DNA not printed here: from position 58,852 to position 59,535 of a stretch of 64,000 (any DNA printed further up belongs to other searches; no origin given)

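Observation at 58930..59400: Orphan NHLP-type double-glycine leader peptide with a hydrophobic, Gly-zipper core next to folBK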

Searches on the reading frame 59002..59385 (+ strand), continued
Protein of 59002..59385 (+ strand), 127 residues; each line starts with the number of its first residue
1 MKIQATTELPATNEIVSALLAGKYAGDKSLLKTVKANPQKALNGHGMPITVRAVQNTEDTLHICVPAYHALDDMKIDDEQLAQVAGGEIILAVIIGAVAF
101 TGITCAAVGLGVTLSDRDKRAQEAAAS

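Call 32: find_encoding_contigs(protein=P0153, flank=10000, max_places=3)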
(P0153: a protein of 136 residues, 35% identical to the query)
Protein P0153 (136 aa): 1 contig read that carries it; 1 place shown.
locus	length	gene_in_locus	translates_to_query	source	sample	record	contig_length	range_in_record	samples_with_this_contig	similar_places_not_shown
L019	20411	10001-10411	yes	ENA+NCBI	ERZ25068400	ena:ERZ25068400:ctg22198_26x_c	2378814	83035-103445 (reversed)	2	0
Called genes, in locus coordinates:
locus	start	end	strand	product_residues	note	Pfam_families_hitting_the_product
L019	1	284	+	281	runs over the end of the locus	PF00795:CN_hydrolase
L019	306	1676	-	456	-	PF01565:FAD_binding_4, PF02913:FAD-oxidase_C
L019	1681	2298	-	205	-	PF13580:SIS_2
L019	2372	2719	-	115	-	PF02021:UPF0102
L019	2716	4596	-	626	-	PF04348:LppC, PF13458:Peripla_BP_6 (weak)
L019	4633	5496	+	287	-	PF00590:TP_methylase, PF23016:RsmI_C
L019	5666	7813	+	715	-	PF17876:CSD2 (weak), PF00773:RNB, PF00575:S1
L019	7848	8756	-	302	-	PF01531:Glyco_transf_11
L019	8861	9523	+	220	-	-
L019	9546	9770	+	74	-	PF01084:Ribosomal_S18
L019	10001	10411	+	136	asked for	-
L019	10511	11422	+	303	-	-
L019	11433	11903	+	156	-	PF01281:Ribosomal_L9_N, PF03948:Ribosomal_L9_C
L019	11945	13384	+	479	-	PF00772:DnaB, PF03796:DnaB_C, PF13481:AAA_25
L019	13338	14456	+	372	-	PF01168:Ala_racemase_N, PF00842:Ala_racemase_C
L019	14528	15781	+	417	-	PF00464:SHMT, PF00155:Aminotran_1_2 (faint)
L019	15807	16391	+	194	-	PF22811:Zn_ribbon_NrdR, PF03477:ATP-cone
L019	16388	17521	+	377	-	PF00383:dCMP_cyt_deam_1, PF14437:MafB19-deam (weak), PF01872:RibD_C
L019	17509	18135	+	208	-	-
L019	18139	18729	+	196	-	PF00677:Lum_binding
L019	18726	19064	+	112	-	PF04977:DivIC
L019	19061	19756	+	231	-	PF01128:IspD, PF12804:NTP_transf_3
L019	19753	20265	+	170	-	PF02542:YgbB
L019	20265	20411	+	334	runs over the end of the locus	-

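Call 38: find_encoding_contigs(protein=P0152, flank=10000, max_places=3)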
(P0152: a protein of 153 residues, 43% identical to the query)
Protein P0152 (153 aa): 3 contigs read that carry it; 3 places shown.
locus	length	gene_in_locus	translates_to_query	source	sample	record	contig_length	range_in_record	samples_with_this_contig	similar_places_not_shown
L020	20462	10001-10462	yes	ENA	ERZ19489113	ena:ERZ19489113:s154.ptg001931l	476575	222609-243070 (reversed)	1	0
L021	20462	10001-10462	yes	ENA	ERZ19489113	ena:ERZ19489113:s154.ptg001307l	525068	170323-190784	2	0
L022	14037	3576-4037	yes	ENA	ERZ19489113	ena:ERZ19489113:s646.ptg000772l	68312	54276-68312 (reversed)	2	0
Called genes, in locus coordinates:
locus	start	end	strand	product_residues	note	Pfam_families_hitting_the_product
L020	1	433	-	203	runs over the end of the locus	PF13580:SIS_2, PF01380:SIS (weak)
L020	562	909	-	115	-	PF02021:UPF0102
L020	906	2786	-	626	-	PF04348:LppC, PF13458:Peripla_BP_6 (faint)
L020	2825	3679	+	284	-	PF00590:TP_methylase, PF23016:RsmI_C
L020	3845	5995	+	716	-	PF17876:CSD2, PF00773:RNB, PF00575:S1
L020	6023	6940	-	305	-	PF01531:Glyco_transf_11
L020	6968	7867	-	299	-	PF01531:Glyco_transf_11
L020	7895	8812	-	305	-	PF01531:Glyco_transf_11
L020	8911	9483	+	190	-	PF01250:Ribosomal_S6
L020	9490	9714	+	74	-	PF01084:Ribosomal_S18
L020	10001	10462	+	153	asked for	-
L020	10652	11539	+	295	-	-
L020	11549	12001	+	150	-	PF01281:Ribosomal_L9_N, PF03948:Ribosomal_L9_C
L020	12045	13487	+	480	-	PF00772:DnaB, PF03796:DnaB_C, PF13481:AAA_25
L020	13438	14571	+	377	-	PF01168:Ala_racemase_N, PF00842:Ala_racemase_C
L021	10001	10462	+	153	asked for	-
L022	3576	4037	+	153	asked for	-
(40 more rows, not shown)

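Call 39: find_encoding_contigs(protein=P0168, flank=10000, max_places=3)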
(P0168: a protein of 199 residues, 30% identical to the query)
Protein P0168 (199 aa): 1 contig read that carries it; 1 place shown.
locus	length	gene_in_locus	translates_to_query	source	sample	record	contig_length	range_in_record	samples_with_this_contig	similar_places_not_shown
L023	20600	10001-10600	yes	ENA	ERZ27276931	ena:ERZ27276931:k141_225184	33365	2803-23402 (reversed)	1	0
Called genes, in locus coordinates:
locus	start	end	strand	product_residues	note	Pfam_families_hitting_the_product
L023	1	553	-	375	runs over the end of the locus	PF01636:APH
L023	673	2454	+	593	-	PF00501:AMP-binding, PF23562:AMP-binding_C_3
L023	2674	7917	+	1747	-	PF03160:Calx-beta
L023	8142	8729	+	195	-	-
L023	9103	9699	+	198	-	-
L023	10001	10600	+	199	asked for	-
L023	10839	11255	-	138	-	PF00903:Glyoxalase, PF13669:Glyoxalase_4 (weak)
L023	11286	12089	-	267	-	PF11306:DUF3108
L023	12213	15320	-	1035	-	PF12705:PDDEXK_1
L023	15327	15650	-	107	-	PF12797:Fer4_2 (faint), PF12837:Fer4_6 (faint), PF12838:Fer4_7 (faint), PF13183:Fer4_8 (faint), PF13187:Fer4_9 (faint), PF13484:Fer4_16 (faint), PF00037:Fer4 (weak), PF11953:DUF3470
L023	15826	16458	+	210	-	PF00625:Guanylate_kin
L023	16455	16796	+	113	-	PF01521:Fe-S_biosyn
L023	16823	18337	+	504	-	PF07730:HisKA_3, PF02518:HATPase_c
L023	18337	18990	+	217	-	PF00072:Response_reg, PF08281:Sigma70_r4_2, PF00196:GerE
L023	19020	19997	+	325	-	PF18025:FucT_N, PF00852:Glyco_transf_10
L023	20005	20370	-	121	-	PF00717:Peptidase_S24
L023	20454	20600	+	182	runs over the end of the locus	-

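Call 50: predict_structure(alignment_id=A4)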
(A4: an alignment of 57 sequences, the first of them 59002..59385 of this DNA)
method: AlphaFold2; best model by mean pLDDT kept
length: 127 residues; sequences in the alignment: 57
mean_pLDDT: 63.5   pTM: 0.39
mean pLDDT of the five models: 63.5, 61.0, 55.9, 53.5, 53.2
residues with pLDDT >= 90: 12; 70-90: 42; 50-70: 35; < 50: 38
segments of 3 or more residues with pLDDT < 50: 1-7, 93-117
pLDDT, mean of each block of 10 residues (from residue 1): 46 74 87 88 74 87 75 64 56 42 33 44 51
secondary structure, 60 per line:
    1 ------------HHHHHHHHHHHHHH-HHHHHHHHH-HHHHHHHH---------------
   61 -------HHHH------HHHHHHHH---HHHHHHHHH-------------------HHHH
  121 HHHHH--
elements in order: H13-26 H28-36 H38-45 H68-71 H78-85 H89-97 H117-125

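Call 52: search_protein_families(library=ncbifam, alignment_id=A4, max_evalue=0.01)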
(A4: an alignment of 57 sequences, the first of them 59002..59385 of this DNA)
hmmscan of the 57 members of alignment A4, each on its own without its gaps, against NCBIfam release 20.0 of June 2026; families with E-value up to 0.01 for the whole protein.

A. member 1, window:59002-59385:+ (127 aa): 1 family
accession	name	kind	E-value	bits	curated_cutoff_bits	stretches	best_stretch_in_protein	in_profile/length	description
TIGR03793.1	leader_NHLP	domain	9.9e-05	22.1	50.9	1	23-87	12-77/77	NHLP leader peptide family RiPP precursor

B. families by the number of members that match (of 57 scanned): 15 families
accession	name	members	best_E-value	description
TIGR03793.1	leader_NHLP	49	9.3e-12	NHLP leader peptide family RiPP precursor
TIGR03949.1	bact_IIb_cerein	10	0.00024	class IIb bacteriocin, lactobin A/cerein 7B family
NF038399.1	NH_RiPP_Os17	8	0.00018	Os1348 family NHLP clan protein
TIGR01323.1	nitrile_alph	7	0.00055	nitrile hydratase subunit alpha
TIGR04509.1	mod_pep_NH_fam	2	0.00041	NHLP-related RiPP peptide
NF038167.1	cyan_ocin_like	2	0.00083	CTB family bacteriocin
NF038153.1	lant_leader_L1a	1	0.0024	class I lanthipeptide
NF038175.1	IniB_NTERM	1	0.0025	IniB N-terminal domain-containing protein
NF008765.0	PRK11798.1-5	1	0.0028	ClpXP protease specificity-enhancing factor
NF001906.0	PRK00654.2-5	1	0.0048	glycogen synthase GlgA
TIGR01847.1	bacteriocin_sig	1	0.0061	bacteriocin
TIGR03893.1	lant_SP_1948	1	0.0074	lichenicidin A2 family type 2 lantibiotic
NF033772.1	pheromone_VP1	1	0.0076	peptide pheromone VP1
NF049931.1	GlyBetbindOsmF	1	0.0076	glycine betaine ABC transporter substrate-binding protein OsmF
TIGR03798.1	leader_Nif11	1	0.0085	Nif11-like leader peptide family RiPP precursor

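Call 53: fold_search(model_id=the predicted structure, library=pdb)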
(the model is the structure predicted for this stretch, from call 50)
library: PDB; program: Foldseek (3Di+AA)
matches with E <= 10: 3; with E <= 0.001: 0
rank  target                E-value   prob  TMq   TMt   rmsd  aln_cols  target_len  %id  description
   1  7ltc_B                1.2e+00  0.14  0.18  0.31  14.0        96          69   14  Structure of the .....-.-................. (SonM) and RiPP precursor (SonA) heteromeric complex (no cofactor) (released 2021-09-29)
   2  9e5c_7h               5.4e+00  0.01  0.14  0.04  49.5       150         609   15  Cryo-EM structure of 96 nm repeat of microtubule doublet from T. brucei flagellum (released 2025-03-12)
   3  9ch1_D                7.1e+00  0.07  0.20  0.43   9.8        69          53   16  Structure of the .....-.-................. (SonM) and RiPP precursor (SonA-I65W) heteromeric complex (bound to SAM) (released 2025-01-29)

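Call 66: find_related_loci(query=A6, collection=metagenome_contigs, flank=10000)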
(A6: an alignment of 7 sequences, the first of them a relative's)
Query A6 (165 aa) in metagenome_contigs; peptide patterns used: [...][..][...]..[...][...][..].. (x = any residue, [..] = any of these).
40 stretches matched a pattern, but none encodes a relative of the query by tblastn (E <= 1e-3).

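Call 67: find_related_loci(query=A3, collection=metagenome_contigs, flank=10000)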
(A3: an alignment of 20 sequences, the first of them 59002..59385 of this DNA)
Query A3 (127 aa) in metagenome_contigs; peptide patterns used: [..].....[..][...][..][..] (x = any residue, [..] = any of these).
100 stretches matched a pattern, but none encodes a relative of the query by tblastn (E <= 1e-3).

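Call 74: find_encoding_contigs(protein=P0006, flank=10000, max_places=4)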
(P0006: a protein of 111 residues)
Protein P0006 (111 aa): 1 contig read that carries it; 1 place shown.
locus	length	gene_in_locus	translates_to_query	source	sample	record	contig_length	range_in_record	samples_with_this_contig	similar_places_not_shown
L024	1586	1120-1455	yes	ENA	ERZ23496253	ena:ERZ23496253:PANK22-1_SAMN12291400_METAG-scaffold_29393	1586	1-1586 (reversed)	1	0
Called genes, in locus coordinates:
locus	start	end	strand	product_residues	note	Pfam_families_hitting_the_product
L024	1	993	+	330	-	?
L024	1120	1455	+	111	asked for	-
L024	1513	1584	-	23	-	?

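Call 75: search_protein_families(library=pfam, proteins=[L024:1-993:+, L019:10511-11422:+, L023:8142-8729:+, L016:16024-16425:+, L009:15671-16123:+], max_evalue=0.01)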
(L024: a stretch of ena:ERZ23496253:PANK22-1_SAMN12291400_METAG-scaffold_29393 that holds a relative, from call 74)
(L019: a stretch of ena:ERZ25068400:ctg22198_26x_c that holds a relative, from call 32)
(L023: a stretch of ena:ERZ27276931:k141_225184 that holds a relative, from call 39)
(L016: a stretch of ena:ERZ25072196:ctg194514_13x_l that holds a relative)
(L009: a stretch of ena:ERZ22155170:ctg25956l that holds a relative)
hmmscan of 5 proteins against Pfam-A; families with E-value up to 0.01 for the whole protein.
L024:1-993:+ (330 aa): 3 families
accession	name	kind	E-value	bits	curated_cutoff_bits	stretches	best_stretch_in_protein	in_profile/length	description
PF00916.26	Sulfate_transp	-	2.5e-33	115.8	23.2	1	3-113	269-380/380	Sulfate permease family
PF01740.26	STAS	-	5.5e-12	45.8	22.6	1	170-259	7-95/106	STAS domain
PF01384.25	PHO4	-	0.007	15.8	33.7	1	16-139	27-141/350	Phosphate transporter family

L019:10511-11422:+ (303 aa): 0 families

L023:8142-8729:+ (195 aa): 0 families

L016:16024-16425:+ (133 aa): 1 family
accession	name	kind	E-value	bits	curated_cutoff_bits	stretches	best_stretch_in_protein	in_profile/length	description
PF02979.21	NHase_alpha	-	0.0078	16.1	27.2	1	15-66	108-158/184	Nitrile hydratase, alpha chain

L009:15671-16123:+ (150 aa): 0 families

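Call 76: find_encoding_contigs(protein=P0018, flank=10000, max_places=4)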
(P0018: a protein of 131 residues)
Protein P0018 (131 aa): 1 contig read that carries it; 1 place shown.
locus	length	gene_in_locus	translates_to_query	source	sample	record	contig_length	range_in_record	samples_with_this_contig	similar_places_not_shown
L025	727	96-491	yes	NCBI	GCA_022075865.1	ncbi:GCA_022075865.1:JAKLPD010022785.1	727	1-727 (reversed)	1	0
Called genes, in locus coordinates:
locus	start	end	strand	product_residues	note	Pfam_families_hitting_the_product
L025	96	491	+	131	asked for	-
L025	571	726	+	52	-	?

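Call 77: find_encoding_contigs(protein=P0009, flank=10000, max_places=4)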
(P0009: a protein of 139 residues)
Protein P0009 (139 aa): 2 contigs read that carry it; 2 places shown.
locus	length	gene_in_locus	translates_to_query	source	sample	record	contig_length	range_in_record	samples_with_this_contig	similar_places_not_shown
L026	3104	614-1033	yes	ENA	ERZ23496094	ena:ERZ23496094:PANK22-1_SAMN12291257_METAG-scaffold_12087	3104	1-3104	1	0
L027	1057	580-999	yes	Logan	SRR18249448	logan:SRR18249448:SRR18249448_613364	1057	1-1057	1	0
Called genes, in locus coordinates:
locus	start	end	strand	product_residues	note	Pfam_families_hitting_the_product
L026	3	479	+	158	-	?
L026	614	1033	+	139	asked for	-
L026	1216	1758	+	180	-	PF00578:AhpC-TSA, PF08534:Redoxin, PF00085:Thioredoxin (weak), PF13905:Thioredoxin_8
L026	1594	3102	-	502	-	?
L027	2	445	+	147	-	?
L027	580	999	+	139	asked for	-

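Call 78: search_solved_structures(query=A4, max_evalue=1, show_alignments=2)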
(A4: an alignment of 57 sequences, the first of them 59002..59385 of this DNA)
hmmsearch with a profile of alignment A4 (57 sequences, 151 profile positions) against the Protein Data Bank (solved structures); distinct sequences matched with E-value up to 1: 30.
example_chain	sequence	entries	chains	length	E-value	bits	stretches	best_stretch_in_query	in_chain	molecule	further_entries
8tb1_A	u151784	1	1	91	2.7e-11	46.7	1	22-98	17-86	NHLP leader peptide family natural product, tumor homing peptide 1 (TH1) substrate chimera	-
9cjx_A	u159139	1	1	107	2e-06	30.9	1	19-97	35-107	NHLP leader peptide family natural product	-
1v29_A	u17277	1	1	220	3.2e-05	27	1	19-70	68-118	nitrile hydratase a chain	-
7qop_A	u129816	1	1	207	0.0021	21.1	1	19-70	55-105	Nitrile hydratase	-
2dpp_A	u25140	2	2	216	0.0024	20.9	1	19-70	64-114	Nitrile hydratase alpha subunit | Nitrile hydratase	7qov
3hht_A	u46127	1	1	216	0.0024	20.9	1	19-70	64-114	Nitrile hydratase alpha subunit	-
7qom_A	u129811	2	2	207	0.0028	20.7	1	19-70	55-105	Nitrile hydratase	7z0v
7qoy_A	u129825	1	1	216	0.0032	20.5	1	19-70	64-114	Nitrile hydratase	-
7qou_A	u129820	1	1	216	0.0039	20.2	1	19-70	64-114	Nitrile hydratase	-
1ahj_A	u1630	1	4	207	0.16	15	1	31-87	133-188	NITRILE HYDRATASE (SUBUNIT ALPHA)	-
2ahj_A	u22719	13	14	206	0.16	15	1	31-87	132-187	NITRILE HYDRATASE | Nitrile hydratase subunit alpha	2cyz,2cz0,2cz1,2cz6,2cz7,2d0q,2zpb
3a8g_A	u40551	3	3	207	0.16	15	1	31-87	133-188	Nitrile hydratase subunit alpha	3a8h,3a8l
2qdy_A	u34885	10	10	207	0.16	15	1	31-87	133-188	Nitrile hydratase subunit alpha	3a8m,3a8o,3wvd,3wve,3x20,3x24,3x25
8i6n_A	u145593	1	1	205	0.17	14.9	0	21-71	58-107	Cobalt-containing nitrile hydratase subunit alpha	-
1ugp_A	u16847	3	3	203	0.17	14.9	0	20-71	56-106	Cobalt-containing nitrile hydratase subunit alpha | Nitrile Hydratase alpha subunit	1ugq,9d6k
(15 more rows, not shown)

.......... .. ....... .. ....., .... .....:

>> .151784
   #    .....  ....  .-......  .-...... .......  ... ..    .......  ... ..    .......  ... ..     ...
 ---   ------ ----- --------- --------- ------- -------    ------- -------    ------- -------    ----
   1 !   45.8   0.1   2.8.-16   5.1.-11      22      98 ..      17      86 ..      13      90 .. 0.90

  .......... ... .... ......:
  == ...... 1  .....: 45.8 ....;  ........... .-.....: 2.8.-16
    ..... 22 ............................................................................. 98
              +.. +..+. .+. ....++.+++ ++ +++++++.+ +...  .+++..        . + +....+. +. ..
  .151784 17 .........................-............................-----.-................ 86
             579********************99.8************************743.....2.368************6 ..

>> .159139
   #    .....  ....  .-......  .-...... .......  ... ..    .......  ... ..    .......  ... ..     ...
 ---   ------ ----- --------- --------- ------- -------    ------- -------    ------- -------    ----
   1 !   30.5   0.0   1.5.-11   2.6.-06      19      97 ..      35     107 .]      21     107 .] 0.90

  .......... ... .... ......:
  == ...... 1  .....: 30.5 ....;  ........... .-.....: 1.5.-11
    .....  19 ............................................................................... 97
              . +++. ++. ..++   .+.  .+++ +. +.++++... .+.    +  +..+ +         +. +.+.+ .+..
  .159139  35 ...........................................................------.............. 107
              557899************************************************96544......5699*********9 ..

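Call 79: list_cluster_members(proteins=[P0001, P0005, P0027, P0153, P0152, P0168, P0002])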
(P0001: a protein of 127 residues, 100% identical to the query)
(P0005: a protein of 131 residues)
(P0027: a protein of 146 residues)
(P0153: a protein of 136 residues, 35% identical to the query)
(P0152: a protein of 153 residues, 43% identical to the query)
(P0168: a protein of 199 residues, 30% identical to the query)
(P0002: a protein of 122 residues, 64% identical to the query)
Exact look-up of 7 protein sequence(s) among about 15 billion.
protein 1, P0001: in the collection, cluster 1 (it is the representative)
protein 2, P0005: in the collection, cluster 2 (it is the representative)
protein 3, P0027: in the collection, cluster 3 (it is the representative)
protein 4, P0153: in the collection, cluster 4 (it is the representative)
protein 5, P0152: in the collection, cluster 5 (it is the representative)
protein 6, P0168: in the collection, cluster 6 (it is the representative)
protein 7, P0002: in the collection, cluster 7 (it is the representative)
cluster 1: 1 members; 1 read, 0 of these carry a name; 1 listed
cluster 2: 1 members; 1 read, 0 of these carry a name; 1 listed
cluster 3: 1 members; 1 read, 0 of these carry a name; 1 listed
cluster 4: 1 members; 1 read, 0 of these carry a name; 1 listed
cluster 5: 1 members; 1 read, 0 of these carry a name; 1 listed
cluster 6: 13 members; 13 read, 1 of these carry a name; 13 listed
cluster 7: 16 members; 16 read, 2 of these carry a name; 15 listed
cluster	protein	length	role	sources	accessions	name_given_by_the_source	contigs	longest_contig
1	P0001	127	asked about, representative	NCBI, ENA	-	-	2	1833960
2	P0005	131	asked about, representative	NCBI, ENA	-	-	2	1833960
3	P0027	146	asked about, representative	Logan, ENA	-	-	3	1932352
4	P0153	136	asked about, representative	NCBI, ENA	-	-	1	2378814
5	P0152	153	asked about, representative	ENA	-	-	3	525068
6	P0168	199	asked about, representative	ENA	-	-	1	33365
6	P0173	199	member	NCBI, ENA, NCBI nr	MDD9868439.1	MAG: hypothetical protein OXU50_00850 [Gammaproteobacteria bacterium] | hypothetical protein [Gammaproteobacteria bacterium]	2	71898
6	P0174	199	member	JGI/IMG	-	-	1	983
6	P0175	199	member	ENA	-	-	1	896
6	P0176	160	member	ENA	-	-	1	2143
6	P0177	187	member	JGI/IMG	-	-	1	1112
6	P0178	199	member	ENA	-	-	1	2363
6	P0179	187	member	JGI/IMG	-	-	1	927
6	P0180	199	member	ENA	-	-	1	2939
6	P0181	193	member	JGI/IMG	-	-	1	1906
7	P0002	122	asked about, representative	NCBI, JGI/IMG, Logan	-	-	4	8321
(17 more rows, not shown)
